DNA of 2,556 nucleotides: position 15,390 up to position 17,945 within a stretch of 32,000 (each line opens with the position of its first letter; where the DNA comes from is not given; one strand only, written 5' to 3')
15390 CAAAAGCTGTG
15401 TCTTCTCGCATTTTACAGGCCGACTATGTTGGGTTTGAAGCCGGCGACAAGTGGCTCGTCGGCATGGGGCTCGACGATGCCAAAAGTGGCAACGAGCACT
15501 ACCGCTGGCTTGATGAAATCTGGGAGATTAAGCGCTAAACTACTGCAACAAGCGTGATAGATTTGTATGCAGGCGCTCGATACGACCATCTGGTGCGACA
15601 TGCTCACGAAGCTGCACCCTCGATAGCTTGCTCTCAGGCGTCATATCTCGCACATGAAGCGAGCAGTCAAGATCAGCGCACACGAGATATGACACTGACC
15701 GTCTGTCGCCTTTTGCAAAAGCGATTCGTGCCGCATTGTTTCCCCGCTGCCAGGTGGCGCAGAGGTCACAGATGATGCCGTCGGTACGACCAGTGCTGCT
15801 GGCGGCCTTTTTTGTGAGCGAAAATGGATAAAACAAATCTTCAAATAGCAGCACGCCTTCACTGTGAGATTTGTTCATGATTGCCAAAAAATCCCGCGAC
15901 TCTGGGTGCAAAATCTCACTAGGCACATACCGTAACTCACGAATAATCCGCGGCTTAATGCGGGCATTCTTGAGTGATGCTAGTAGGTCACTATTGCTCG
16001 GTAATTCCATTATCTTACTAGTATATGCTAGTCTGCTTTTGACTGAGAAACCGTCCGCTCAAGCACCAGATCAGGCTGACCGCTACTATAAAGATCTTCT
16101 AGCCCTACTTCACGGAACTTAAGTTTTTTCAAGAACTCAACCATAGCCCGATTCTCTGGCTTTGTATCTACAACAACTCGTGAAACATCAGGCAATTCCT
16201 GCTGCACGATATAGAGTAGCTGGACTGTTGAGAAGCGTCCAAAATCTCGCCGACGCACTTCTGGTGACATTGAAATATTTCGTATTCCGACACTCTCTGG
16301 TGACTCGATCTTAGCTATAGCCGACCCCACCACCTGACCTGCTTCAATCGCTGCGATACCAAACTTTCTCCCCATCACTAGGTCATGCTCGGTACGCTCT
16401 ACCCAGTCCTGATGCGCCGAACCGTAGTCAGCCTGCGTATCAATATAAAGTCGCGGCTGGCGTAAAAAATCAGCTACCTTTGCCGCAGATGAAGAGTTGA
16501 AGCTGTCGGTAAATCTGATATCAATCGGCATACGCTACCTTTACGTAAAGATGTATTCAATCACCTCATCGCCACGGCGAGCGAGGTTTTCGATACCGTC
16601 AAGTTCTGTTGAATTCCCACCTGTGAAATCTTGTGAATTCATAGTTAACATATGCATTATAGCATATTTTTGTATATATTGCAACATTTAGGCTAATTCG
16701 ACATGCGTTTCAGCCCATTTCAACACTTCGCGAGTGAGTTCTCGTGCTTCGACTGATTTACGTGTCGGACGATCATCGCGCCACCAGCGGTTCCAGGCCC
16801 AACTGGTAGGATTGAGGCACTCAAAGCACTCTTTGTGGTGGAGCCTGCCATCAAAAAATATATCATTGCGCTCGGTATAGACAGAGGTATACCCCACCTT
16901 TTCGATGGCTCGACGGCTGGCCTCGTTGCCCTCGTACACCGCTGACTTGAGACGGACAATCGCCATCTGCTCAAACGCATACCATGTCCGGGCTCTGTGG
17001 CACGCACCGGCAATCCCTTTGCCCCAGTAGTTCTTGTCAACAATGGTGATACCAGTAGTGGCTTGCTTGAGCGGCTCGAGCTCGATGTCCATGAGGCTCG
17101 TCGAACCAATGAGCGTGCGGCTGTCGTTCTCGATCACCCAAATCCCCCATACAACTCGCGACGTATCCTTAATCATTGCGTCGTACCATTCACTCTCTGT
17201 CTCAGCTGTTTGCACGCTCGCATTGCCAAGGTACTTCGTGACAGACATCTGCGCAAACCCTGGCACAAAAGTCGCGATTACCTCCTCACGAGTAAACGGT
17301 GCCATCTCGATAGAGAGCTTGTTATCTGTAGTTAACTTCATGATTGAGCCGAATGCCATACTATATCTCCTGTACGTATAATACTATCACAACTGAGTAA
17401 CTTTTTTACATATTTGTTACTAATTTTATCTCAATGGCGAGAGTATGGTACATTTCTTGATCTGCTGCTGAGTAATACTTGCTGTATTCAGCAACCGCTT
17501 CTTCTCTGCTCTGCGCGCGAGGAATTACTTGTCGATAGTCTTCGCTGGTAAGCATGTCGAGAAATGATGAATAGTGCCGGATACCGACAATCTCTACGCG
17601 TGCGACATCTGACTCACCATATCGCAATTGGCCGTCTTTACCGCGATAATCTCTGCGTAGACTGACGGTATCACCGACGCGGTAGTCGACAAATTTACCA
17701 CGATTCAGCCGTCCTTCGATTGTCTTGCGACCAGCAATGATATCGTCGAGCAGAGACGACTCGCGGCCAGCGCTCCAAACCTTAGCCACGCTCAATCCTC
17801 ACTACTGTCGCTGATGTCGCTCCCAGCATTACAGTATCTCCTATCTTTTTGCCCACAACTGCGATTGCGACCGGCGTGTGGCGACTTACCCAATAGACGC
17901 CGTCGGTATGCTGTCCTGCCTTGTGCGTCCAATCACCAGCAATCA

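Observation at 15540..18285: Compact minus-strand cluster of transcription/translation-associated accessory genes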

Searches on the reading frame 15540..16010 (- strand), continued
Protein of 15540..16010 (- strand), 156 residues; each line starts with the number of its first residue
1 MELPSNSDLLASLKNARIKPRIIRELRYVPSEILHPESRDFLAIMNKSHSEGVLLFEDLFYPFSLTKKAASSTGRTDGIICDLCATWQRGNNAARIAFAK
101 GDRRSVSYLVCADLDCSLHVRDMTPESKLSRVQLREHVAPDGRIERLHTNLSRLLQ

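Call 53: find_encoding_contigs(protein=P0161, flank=4000, max_places=1)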
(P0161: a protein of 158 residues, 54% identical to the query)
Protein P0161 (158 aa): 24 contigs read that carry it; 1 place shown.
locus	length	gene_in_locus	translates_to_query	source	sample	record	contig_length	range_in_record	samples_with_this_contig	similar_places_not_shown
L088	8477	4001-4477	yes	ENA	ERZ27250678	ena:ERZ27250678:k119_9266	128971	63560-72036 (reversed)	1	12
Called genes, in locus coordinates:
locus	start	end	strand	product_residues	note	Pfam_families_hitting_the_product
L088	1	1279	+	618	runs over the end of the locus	-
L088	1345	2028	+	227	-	PF01509:TruB_N, PF16198:TruB_C_2 (weak)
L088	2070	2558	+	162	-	-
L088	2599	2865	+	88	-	PF00312:Ribosomal_S15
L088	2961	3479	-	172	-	PF00156:Pribosyltran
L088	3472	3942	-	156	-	PF00293:NUDIX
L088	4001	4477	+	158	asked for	PF16571:FBP_C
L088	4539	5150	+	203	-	PF01797:Y1_Tnp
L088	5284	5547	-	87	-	-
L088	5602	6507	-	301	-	-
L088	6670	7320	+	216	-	PF00702:Hydrolase, PF13419:HAD_2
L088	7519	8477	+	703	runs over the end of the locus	PF01138:RNase_PH, PF03725:RNase_PH_C, PF01138:RNase_PH, PF00013:KH_1, PF00575:S1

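Call 54: find_encoding_contigs(protein=P0181, flank=4000, max_places=1)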
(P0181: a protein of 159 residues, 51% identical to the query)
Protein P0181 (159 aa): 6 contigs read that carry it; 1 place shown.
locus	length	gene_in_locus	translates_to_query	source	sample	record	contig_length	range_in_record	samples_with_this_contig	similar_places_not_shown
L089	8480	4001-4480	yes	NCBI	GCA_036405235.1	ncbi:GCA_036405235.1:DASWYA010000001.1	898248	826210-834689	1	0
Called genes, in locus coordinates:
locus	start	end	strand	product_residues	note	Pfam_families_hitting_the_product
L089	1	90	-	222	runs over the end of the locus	PF02585:PIG-L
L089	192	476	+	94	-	-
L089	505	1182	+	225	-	PF01509:TruB_N, PF16198:TruB_C_2 (weak)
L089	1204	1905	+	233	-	-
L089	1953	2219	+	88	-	PF00312:Ribosomal_S15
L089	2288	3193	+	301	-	PF00005:ABC_tran, PF13304:AAA_21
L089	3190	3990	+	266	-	PF12679:ABC2_membrane_2, PF10920:DUF2705, PF12730:ABC2_membrane_4 (weak), PF13346:ABC2_membrane_5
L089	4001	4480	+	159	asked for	PF16571:FBP_C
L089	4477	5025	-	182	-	PF00156:Pribosyltran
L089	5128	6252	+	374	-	-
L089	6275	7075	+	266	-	PF02661:Fic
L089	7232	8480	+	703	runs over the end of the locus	PF01138:RNase_PH, PF03725:RNase_PH_C, PF03726:PNPase (weak), PF01138:RNase_PH, PF00013:KH_1, PF00575:S1, PF23459:S1_RRP5 (faint)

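Call 55: find_encoding_contigs(protein=P0198, flank=4000, max_places=1)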
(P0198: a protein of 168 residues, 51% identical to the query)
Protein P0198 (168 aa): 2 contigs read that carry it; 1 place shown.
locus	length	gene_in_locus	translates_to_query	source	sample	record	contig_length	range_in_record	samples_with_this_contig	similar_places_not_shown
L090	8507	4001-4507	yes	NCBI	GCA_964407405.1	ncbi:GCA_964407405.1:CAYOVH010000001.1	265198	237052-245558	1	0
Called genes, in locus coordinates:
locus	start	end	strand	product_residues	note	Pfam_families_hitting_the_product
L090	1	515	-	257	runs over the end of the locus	PF02585:PIG-L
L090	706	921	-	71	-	PF21785:Bflower_2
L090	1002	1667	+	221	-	PF01509:TruB_N, PF16198:TruB_C_2 (weak)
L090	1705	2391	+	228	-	-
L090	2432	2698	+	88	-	PF00312:Ribosomal_S15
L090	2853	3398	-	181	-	PF00156:Pribosyltran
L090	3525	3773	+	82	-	-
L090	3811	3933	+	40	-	-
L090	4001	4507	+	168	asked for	PF16571:FBP_C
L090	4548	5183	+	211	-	PF07963:N_methyl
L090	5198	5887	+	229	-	PF06508:QueC (faint)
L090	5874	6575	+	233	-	-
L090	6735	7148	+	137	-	-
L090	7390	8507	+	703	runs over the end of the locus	PF01138:RNase_PH, PF03725:RNase_PH_C, PF03726:PNPase (faint), PF01138:RNase_PH, PF00013:KH_1, PF00575:S1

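Call 56: find_encoding_contigs(protein=P0238, flank=4000, max_places=1)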
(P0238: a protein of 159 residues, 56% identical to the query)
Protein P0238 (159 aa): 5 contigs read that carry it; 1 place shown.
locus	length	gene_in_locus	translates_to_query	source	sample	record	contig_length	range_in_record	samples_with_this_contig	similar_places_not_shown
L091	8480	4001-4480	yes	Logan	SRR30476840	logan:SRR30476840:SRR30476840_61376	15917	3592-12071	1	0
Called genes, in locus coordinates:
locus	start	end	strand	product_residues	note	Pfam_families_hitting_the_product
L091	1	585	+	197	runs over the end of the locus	PF01725:Ham1p_like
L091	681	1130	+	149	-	PF01272:GreA_GreB (faint)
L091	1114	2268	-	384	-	-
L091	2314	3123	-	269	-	PF01978:TrmB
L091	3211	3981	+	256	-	-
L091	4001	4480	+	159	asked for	PF16571:FBP_C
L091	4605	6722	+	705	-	PF01138:RNase_PH, PF03725:RNase_PH_C, PF01138:RNase_PH, PF00013:KH_1, PF00575:S1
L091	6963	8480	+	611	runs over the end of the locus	PF00753:Lactamase_B, PF23023:Anti-Pycsar_Apyc1 (faint), PF12706:Lactamase_B_2, PF22505:RNase_J_b_CASP, PF17770:RNase_J_C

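Call 59: search_protein_families(library=padloc, proteins=[window:15540-16010:-], max_evalue=0.01)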
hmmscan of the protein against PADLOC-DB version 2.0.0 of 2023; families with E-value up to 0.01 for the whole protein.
window:15540-16010:- (156 aa): 0 families

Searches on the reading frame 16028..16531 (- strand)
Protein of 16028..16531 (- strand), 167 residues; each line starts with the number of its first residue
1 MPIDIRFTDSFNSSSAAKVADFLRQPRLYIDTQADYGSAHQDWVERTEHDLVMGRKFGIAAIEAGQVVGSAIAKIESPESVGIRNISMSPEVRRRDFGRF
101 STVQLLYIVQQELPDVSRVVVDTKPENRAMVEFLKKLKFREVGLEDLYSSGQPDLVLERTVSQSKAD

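Call 3: search_protein_families(library=pfam, proteins=[window:16028-16531:-], max_evalue=0.1)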
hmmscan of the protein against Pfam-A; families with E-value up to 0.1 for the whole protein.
window:16028-16531:- (167 aa): 4 families
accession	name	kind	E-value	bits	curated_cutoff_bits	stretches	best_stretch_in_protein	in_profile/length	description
PF00583.31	Acetyltransf_1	-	7e-05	23.5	20.7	1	40-139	17-116/116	Acetyltransferase (GNAT) family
PF13302.13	Acetyltransf_3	-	0.0021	19.2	25.4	1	39-140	36-138/138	Acetyltransferase (GNAT) domain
PF08445.16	FR47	-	0.018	15.5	22.1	1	68-142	9-80/86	FR47-like protein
PF13523.12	Acetyltransf_8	-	0.02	14.9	27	1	103-143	102-141/145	Acetyltransferase (GNAT) domain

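Call 4: search_protein_families(library=ncbifam, proteins=[window:16028-16531:-], max_evalue=0.1)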
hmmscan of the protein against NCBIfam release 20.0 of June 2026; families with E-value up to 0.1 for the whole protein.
window:16028-16531:- (167 aa): 2 families
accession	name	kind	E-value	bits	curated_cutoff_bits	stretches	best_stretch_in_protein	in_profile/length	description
TIGR01575.1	rimI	equivalog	0.001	19.2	86.4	1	59-148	35-121/132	ribosomal protein S18-alanine N-acetyltransferase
NF007025.1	PRK09491.1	equivalog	0.0063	16.5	173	1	43-146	26-126/145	ribosomal protein S18-alanine N-acetyltransferase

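Call 32: search_solved_structures(query=window:16028-16531:-, max_evalue=1)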
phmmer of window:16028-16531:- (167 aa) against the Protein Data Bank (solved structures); distinct sequences matched with E-value up to 1: 4.
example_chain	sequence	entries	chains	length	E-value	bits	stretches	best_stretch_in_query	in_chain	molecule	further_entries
9mto_A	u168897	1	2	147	0.0073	19.7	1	42-149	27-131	[Ribosomal protein bS18]-alanine N-acetyltransferase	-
5isv_A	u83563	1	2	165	0.38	14.1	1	42-148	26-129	Ribosomal-protein-alanine acetyltransferase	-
7aih_Ak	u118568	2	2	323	0.8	13.1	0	39-73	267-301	mL73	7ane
2cnm_A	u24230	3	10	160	0.86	12.9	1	58-148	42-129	MODIFICATION OF 30S RIBOSOMAL SUBUNIT PROTEIN S18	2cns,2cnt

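Call 59: search_protein_families(library=padloc, proteins=[window:16028-16531:-], max_evalue=0.01)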
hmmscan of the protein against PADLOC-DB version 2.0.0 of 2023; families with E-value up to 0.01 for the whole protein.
window:16028-16531:- (167 aa): 0 families

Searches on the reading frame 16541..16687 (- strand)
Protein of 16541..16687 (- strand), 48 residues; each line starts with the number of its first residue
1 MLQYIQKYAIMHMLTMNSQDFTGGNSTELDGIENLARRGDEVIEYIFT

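Call 3: search_protein_families(library=pfam, proteins=[window:16541-16687:-], max_evalue=0.1)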
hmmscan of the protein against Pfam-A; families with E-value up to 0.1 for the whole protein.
window:16541-16687:- (48 aa): 0 families

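Call 4: search_protein_families(library=ncbifam, proteins=[window:16541-16687:-], max_evalue=0.1)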
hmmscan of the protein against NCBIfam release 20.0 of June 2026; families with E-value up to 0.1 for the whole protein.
window:16541-16687:- (48 aa): 0 families

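Call 51: find_homologous_proteins(query=window:16541-16687:-, max_evalue=0.01)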
Query window:16541-16687:- (48 aa): 4 proteins with E <= 0.01 among 4 candidates.
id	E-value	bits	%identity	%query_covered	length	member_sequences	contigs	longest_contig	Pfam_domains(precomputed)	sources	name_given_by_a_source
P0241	1.5e-23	97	98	100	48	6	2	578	-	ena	-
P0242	4.3e-12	62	65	100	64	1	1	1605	-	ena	-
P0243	1.9e-10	57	62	100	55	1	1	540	-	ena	-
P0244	1.2e-8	51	82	69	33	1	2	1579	-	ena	-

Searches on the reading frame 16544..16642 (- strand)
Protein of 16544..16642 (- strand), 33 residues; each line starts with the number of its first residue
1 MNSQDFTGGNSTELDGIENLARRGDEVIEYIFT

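Call 59: search_protein_families(library=padloc, proteins=[window:16544-16642:-], max_evalue=0.01)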
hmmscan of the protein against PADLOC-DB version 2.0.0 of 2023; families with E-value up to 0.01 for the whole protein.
seq(33 aa): 0 families

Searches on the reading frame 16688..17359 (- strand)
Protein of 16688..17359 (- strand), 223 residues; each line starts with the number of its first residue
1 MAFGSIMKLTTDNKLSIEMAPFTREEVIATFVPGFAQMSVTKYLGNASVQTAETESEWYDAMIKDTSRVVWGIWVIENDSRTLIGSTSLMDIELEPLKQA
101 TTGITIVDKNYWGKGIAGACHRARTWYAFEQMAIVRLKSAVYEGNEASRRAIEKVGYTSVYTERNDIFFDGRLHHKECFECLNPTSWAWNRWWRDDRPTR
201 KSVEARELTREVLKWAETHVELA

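Call 3: search_protein_families(library=pfam, proteins=[window:16688-17359:-], max_evalue=0.1)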
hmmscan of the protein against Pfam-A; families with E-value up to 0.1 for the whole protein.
window:16688-17359:- (223 aa): 3 families
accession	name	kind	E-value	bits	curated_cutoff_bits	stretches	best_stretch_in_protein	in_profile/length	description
PF13302.13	Acetyltransf_3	-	1.1e-17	65.5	25.4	1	20-158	5-138/138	Acetyltransferase (GNAT) domain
PF00583.31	Acetyltransf_1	-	7.6e-06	26.6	20.7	1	58-157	24-116/116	Acetyltransferase (GNAT) family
PF13508.13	Acetyltransf_7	-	0.045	14.6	27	1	73-157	5-82/84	Acetyltransferase (GNAT) domain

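Call 4: search_protein_families(library=ncbifam, proteins=[window:16688-17359:-], max_evalue=0.1)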
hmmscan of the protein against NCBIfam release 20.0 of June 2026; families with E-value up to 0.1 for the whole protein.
window:16688-17359:- (223 aa): 4 families
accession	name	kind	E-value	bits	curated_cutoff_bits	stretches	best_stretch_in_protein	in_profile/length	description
NF040702.1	ileS_w_GNAT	exception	3.6e-08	31.5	1999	1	74-166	337-426/1100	isoleucine--tRNA ligase, N-acetyltransferase domain-containing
TIGR03585.1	PseH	equivalog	2.1e-06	27.9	93.1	1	42-171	25-147/156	UDP-4-amino-4,6-dideoxy-N-acetyl-beta-L-altrosamine N-acetyltransferase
NF011709.0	PRK15130.1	equivalog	1.2e-05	25.2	218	1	15-172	5-155/186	spermidine N1-acetyltransferase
NF040503.1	resist_ArsN1a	equivalog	0.00082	19.1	170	1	53-173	28-149/159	arsinothricin resistance N-acetyltransferase ArsN1 family A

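Call 31: search_solved_structures(query=window:16688-17359:-, max_evalue=0.01)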
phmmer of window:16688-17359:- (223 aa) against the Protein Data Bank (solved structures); distinct sequences matched with E-value up to 0.01: 7.
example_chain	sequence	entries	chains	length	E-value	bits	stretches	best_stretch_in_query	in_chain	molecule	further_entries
1nsl_A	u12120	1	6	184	4.3e-07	33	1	83-187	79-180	Probable acetyltransferase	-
6vfm_A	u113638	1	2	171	6e-06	29.3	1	57-176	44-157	Spermidine N1-acetyltransferase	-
6vfn_A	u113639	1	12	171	2.5e-05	27.2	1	57-176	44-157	Spermidine N1-acetyltransferase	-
5wif_A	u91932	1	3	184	0.00067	22.6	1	16-172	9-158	Spermidine N1-acetyltransferase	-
6d72_A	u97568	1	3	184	0.00068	22.5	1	17-172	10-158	Spermidine N1-acetyltransferase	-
8gxk_A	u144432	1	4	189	0.00099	22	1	50-167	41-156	Protein N-acetyltransferase, RimJ/RimL family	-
8gxf_B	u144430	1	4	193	0.0011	21.9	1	56-179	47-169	GCN5 family acetyltransferase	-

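Call 59: search_protein_families(library=padloc, proteins=[window:16688-17359:-], max_evalue=0.01)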
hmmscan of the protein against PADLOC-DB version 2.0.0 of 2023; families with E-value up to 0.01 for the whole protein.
window:16688-17359:- (223 aa): 0 families

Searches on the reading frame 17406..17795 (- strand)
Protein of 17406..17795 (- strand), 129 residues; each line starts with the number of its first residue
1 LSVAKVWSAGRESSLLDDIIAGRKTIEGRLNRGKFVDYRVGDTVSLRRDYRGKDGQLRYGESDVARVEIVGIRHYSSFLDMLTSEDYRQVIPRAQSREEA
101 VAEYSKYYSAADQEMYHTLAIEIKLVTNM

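Call 3: search_protein_families(library=pfam, proteins=[window:17406-17795:-], max_evalue=0.1)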
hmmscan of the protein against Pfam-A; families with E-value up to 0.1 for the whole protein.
window:17406-17795:- (129 aa): 2 families
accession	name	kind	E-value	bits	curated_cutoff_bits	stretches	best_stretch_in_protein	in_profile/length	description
PF04266.20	ASCH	-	1.8e-09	38.7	21.2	1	12-126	6-102/103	ASCH domain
PF21429.2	Gp44_C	-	0.1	13.3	27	0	75-129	2-57/58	Sliding-clamp-loader large subunit, C-terminal domain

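Call 4: search_protein_families(library=ncbifam, proteins=[window:17406-17795:-], max_evalue=0.1)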
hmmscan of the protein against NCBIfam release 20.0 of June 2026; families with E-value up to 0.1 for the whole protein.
window:17406-17795:- (129 aa): 0 families

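Call 27: search_solved_structures(query=window:17406-17795:-, max_evalue=1, show_alignments=2)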
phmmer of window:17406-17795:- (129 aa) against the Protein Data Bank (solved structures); distinct sequences matched with E-value up to 1: 3.
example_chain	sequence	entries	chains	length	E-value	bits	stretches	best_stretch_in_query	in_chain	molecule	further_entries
2z0t_A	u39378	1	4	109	1.3e-11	47.8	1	7-124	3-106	Putative uncharacterized protein PH0355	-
1s04_A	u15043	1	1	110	2.2e-09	40.7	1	7-124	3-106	hypothetical protein PF0455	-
1xne_A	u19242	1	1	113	0.0023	21.3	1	62-125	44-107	hypothetical protein PF0469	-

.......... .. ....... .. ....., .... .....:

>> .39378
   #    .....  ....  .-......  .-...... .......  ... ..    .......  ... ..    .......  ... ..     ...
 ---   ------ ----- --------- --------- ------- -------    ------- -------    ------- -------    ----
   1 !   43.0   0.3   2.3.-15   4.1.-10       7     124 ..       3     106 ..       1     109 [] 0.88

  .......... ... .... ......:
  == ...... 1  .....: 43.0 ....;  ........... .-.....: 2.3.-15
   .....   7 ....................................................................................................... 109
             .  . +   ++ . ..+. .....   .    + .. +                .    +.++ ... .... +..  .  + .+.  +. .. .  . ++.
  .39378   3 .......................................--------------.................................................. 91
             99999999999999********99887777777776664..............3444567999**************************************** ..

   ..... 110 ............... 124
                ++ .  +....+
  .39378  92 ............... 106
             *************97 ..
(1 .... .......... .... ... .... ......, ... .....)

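Call 59: search_protein_families(library=padloc, proteins=[window:17406-17789:-], max_evalue=0.01)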
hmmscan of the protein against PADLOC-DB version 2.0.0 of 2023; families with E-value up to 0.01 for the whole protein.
window:17406-17789:- (127 aa): 0 families
